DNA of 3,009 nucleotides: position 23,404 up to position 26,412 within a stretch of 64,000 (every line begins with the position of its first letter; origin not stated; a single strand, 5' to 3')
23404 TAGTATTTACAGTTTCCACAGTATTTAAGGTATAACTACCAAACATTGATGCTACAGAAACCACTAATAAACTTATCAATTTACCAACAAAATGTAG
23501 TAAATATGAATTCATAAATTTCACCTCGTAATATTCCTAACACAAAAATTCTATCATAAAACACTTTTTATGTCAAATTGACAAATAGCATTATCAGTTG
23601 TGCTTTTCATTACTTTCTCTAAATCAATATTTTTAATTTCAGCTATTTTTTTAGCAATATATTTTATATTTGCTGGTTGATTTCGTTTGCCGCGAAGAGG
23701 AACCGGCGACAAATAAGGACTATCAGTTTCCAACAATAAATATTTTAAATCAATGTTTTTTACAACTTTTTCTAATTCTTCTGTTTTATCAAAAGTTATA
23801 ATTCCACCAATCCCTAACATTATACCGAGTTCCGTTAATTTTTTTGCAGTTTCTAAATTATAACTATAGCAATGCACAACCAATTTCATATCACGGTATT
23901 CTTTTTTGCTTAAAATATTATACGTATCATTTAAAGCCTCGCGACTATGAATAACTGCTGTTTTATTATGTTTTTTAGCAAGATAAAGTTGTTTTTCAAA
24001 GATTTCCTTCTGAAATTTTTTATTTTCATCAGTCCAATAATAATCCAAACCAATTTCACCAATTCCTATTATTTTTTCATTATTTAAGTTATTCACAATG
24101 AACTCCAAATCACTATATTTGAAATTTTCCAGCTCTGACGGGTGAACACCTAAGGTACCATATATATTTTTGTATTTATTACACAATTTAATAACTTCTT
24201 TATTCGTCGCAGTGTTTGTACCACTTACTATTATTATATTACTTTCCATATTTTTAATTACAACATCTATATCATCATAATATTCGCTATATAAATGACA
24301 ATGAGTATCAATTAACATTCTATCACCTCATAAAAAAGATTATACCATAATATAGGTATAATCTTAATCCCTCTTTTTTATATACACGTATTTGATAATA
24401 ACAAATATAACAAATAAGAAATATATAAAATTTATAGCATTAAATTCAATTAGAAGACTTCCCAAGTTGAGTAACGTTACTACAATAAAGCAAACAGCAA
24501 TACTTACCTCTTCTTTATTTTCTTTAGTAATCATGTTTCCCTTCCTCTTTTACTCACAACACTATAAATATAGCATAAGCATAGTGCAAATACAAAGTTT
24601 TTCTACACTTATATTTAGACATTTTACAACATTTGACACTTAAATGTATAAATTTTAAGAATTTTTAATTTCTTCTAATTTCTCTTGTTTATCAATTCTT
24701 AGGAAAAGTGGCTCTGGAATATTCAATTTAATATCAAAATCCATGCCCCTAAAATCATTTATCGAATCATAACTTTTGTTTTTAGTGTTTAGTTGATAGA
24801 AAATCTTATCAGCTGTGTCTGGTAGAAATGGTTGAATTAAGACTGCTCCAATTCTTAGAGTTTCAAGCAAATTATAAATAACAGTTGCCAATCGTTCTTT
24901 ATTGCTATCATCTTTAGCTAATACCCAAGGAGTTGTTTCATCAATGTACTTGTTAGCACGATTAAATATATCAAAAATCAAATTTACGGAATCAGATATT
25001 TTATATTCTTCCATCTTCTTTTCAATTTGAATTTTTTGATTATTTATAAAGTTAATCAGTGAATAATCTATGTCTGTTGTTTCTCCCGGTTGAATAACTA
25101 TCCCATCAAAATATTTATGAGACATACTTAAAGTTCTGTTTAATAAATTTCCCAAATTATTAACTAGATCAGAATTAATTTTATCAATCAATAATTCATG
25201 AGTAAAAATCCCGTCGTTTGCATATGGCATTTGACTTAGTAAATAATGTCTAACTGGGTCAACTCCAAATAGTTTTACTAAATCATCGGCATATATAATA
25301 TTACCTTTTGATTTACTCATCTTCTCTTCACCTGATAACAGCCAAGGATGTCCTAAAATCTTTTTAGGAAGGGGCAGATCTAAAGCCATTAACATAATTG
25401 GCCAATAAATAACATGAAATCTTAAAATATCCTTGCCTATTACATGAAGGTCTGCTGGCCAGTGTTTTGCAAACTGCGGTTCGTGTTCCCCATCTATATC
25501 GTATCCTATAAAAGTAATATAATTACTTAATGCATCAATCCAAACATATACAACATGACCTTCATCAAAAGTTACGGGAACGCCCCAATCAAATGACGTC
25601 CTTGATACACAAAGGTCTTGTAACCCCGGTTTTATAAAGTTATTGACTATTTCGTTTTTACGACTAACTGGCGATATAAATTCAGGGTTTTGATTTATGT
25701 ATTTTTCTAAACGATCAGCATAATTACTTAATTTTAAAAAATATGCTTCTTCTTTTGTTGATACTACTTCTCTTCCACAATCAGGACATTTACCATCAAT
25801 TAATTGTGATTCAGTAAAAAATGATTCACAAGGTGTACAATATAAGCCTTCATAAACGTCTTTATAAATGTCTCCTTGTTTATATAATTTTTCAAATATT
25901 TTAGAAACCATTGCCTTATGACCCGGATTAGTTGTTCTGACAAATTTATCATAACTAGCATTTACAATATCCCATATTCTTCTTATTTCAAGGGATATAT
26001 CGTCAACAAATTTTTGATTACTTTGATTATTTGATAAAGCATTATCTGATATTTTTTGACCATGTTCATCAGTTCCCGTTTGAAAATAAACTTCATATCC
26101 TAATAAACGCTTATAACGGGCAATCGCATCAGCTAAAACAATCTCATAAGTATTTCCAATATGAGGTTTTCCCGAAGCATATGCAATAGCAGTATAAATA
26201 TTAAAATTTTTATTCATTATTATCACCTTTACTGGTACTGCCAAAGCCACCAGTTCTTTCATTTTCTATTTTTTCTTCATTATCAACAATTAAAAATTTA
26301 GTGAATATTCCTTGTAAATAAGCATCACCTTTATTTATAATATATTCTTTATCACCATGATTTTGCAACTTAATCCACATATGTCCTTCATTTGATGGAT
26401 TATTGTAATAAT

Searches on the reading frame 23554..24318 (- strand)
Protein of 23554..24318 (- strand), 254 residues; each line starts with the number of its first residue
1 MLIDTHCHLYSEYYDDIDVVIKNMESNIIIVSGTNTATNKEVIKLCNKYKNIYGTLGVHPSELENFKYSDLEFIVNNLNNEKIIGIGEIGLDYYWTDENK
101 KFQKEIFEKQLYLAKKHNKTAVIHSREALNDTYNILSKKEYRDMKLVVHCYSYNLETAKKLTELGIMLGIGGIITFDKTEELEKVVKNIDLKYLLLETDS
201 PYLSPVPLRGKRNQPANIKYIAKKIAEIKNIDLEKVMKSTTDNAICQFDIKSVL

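Call 21: find_encoding_contigs(protein=window:23554-24318:-, flank=10000, max_places=1)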
Protein window:23554-24318:- (254 aa): 4 contigs read that carry it; 1 place shown.
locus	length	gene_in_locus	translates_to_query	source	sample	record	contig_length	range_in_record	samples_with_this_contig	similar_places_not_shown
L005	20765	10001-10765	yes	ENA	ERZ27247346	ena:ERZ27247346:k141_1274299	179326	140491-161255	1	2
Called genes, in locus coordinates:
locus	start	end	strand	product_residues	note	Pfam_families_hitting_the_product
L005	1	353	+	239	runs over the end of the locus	PF05175:MTS, PF02384:N6_Mtase (weak), PF05971:Methyltransf_10, PF06325:PrmA (weak), PF07669:Eco57I (weak), PF13847:Methyltransf_31, PF08241:Methyltransf_11, PF13649:Methyltransf_25, +3 more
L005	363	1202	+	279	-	PF00590:TP_methylase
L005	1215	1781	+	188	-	PF01195:Pept_tRNA_hydro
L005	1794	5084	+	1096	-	PF17757:UvrB_inter, PF02559:CarD_TRCF_RID, PF00270:DEAD, PF04851:ResIII, PF00271:Helicase_C, PF03461:TRCF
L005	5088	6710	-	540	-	PF01368:DHH, PF00571:CBS, PF07085:DRTGG, PF02833:DHHA2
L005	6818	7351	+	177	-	PF04014:MazE_antitoxin, PF15714:SpoVT_C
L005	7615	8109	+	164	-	PF00692:dUTPase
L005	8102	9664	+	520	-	PF00133:tRNA-synt_1, PF01406:tRNA-synt_1e (faint), PF01921:tRNA-synt_1f (faint), PF09334:tRNA-synt_1g, PF00133:tRNA-synt_1, PF19303:Anticodon_3, PF08264:Anticodon_1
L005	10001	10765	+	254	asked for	PF01026:TatD_DNase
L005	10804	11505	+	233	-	-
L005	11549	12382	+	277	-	PF00398:RrnaAD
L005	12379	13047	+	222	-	PF03167:UDG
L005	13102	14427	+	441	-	PF01171:ATP_bind_3, PF01507:PAPS_reduct (faint), PF11734:TilS_C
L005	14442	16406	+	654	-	PF06480:FtsH_ext, PF00004:AAA, PF07728:AAA_5 (weak), PF17862:AAA_lid_3, PF01434:Peptidase_M41, PF07498:Rho_N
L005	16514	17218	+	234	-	-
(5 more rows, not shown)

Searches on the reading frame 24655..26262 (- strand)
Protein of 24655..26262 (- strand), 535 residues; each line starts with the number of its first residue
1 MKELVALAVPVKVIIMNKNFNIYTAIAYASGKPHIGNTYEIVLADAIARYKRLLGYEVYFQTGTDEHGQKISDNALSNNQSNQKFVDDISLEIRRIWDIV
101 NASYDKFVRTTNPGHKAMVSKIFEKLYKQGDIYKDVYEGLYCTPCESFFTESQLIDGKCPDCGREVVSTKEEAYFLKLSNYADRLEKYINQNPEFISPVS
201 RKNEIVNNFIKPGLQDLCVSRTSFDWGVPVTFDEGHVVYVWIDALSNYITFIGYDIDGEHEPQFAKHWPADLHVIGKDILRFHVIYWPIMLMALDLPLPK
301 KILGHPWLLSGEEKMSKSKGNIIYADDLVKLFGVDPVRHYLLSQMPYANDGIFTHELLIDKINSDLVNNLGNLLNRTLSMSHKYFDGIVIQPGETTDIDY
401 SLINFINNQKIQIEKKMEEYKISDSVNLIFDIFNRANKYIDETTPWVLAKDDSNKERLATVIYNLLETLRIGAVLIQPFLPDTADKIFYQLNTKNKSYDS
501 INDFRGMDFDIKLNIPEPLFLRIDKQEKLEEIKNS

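Call 18: find_encoding_contigs(protein=window:24655-26262:-, flank=10000, max_places=1)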
Protein window:24655-26262:- (535 aa): no gene with exactly this product is on record in the collection.
